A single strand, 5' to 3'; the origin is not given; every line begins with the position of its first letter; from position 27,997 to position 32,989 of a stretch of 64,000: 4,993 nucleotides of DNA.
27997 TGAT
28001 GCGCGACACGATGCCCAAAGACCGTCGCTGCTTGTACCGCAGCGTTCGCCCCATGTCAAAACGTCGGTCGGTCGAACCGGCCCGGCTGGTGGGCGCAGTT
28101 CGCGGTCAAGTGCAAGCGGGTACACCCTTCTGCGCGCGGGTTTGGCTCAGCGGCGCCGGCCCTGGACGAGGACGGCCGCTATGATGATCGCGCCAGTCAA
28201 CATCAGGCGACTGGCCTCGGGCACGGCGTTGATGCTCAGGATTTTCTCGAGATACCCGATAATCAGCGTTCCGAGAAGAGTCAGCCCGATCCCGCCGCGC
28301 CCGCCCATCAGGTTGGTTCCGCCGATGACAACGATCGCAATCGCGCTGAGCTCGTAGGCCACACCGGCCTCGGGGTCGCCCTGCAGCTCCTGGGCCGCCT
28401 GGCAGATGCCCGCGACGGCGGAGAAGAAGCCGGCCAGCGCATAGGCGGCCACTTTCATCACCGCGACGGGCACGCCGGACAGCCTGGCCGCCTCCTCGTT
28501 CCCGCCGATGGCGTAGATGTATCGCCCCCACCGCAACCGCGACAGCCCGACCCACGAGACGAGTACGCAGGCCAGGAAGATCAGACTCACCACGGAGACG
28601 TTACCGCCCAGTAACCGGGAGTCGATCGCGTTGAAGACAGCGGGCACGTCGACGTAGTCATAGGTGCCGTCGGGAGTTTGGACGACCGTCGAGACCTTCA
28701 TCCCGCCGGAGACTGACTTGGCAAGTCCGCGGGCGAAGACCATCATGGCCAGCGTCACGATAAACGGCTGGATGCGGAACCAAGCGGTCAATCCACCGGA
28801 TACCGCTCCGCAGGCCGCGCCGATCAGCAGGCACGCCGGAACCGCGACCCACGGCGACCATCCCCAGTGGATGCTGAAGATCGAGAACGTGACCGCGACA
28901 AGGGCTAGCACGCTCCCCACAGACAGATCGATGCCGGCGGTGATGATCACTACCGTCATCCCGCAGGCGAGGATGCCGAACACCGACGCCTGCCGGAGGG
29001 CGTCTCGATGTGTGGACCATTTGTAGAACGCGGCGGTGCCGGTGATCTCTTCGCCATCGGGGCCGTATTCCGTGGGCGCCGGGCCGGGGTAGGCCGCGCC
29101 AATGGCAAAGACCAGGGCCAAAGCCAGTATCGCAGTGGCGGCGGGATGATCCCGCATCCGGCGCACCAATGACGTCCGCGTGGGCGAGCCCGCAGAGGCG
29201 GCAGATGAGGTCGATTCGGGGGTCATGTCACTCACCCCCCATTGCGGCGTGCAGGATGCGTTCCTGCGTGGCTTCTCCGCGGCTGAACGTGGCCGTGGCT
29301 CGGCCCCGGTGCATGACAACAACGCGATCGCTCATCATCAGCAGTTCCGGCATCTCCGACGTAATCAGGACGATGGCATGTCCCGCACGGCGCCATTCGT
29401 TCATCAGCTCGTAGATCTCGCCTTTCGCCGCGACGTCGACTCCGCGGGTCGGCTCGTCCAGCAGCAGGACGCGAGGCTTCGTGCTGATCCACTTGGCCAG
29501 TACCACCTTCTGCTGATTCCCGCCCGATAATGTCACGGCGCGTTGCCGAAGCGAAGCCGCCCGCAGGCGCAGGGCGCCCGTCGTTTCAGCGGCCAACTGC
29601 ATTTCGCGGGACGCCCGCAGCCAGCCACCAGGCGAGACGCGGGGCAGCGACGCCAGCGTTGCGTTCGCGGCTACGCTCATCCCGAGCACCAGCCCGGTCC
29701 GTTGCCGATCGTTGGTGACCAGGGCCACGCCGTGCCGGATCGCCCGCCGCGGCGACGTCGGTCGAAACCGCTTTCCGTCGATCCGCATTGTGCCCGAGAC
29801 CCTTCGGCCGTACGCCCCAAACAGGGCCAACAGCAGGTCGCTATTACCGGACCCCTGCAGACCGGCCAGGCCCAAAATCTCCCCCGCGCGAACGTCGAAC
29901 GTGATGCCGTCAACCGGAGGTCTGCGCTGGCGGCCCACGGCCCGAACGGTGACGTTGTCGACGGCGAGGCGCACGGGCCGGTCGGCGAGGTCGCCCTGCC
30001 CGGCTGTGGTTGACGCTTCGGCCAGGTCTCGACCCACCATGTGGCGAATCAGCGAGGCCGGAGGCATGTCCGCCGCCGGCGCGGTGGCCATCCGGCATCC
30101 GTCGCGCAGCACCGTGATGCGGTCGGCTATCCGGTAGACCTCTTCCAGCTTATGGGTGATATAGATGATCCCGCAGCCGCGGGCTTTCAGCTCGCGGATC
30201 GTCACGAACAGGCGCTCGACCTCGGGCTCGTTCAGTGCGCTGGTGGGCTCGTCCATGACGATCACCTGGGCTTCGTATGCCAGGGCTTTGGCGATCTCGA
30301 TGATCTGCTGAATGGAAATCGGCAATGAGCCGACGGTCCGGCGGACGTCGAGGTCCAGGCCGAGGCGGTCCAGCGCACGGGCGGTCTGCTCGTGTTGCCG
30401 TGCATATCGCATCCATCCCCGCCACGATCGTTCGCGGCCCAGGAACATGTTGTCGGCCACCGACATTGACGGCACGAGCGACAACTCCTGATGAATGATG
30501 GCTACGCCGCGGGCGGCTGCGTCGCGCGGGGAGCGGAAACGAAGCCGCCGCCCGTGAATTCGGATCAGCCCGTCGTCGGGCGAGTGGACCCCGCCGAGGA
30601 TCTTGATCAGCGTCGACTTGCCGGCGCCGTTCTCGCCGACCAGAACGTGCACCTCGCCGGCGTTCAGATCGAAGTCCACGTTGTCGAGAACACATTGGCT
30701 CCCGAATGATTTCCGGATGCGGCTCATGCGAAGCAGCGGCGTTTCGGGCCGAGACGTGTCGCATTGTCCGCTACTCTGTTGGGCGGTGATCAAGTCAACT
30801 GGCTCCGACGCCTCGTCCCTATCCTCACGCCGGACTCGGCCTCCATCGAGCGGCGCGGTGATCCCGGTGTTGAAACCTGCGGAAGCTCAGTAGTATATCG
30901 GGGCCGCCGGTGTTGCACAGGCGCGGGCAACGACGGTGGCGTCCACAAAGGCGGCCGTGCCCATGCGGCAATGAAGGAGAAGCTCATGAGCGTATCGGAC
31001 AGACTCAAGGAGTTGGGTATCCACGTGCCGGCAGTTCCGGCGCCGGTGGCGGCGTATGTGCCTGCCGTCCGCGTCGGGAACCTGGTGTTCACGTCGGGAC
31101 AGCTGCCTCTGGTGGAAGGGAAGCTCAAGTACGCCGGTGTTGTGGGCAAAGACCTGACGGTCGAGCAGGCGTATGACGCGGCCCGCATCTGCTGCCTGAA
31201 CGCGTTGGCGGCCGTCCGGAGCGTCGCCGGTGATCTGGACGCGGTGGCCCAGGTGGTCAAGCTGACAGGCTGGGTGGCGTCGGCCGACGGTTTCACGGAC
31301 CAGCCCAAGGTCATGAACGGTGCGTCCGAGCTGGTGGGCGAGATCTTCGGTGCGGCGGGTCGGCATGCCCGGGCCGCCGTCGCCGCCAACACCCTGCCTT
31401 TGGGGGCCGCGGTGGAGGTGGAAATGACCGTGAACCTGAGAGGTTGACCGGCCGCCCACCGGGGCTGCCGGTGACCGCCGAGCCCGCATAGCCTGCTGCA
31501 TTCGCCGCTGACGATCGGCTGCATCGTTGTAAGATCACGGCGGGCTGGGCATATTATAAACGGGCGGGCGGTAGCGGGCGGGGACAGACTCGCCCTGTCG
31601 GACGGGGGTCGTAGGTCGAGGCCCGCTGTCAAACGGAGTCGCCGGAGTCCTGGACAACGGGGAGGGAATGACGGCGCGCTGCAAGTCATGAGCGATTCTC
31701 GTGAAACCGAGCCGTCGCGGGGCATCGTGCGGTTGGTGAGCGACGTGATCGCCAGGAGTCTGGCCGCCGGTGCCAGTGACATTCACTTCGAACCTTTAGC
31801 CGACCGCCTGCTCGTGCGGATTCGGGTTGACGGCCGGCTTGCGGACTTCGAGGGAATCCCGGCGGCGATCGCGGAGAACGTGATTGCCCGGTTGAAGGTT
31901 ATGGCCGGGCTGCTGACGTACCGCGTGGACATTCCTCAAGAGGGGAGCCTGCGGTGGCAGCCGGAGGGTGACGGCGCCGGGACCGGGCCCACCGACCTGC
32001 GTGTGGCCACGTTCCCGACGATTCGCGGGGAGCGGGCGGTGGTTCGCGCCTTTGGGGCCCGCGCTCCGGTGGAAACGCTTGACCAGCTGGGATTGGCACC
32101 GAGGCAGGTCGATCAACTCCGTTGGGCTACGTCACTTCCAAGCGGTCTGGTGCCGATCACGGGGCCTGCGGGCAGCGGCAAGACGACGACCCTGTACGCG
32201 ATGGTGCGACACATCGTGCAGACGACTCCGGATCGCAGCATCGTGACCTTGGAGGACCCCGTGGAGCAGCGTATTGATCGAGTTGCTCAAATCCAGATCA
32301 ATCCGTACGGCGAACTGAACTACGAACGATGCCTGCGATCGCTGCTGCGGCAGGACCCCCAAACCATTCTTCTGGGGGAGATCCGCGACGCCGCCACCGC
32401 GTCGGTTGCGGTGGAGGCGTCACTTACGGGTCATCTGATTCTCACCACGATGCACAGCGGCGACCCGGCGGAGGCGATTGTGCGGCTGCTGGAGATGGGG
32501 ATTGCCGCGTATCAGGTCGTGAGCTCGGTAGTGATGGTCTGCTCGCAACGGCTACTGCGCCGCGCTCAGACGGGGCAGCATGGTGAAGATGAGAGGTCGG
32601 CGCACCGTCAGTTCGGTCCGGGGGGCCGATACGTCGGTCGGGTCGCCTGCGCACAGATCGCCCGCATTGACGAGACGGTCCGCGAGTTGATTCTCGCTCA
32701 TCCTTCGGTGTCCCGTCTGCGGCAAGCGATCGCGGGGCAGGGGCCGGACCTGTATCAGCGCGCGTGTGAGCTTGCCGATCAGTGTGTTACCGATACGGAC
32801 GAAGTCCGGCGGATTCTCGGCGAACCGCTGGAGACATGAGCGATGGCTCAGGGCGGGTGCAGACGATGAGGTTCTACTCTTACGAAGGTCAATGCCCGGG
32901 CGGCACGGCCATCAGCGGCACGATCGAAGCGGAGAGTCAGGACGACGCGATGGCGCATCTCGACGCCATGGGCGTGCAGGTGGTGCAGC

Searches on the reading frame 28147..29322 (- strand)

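Call 66: search_protein_families(library=pfam, proteins=[window:28147-29322:-], max_evalue=0.00001)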
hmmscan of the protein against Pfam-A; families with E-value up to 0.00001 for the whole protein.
window:28147-29322:- (391 aa): 1 family
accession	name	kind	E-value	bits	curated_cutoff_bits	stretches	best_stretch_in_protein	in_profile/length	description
PF02653.21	BPD_transp_2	-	4.1e-46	157.7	26.8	1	108-383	5-268/269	Branched-chain amino acid transport system / permease component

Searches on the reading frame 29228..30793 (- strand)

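Call 66: search_protein_families(library=pfam, proteins=[window:29228-30793:-], max_evalue=0.00001)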
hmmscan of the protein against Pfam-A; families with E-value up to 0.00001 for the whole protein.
window:29228-30793:- (521 aa): 2 families
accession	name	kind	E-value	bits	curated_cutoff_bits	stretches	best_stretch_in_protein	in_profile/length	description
PF00005.33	ABC_tran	-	3.7e-52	177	25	2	36-185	1-137/137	ABC transporter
PF13304.12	AAA_21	-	1.7e-11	45.2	27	0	48-75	1-28/304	AAA domain, putative AbiEii toxin, Type IV TA system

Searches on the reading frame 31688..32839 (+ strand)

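Call 66: search_protein_families(library=pfam, proteins=[window:31688-32839:+], max_evalue=0.00001)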
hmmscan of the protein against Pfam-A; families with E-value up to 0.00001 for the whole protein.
window:31688-32839:+ (383 aa): 1 family
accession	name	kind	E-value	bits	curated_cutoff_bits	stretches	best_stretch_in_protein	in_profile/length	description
PF00437.27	T2SSE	-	1.9e-83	280.6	24.9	1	11-375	6-370/370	Type II/IV secretion system protein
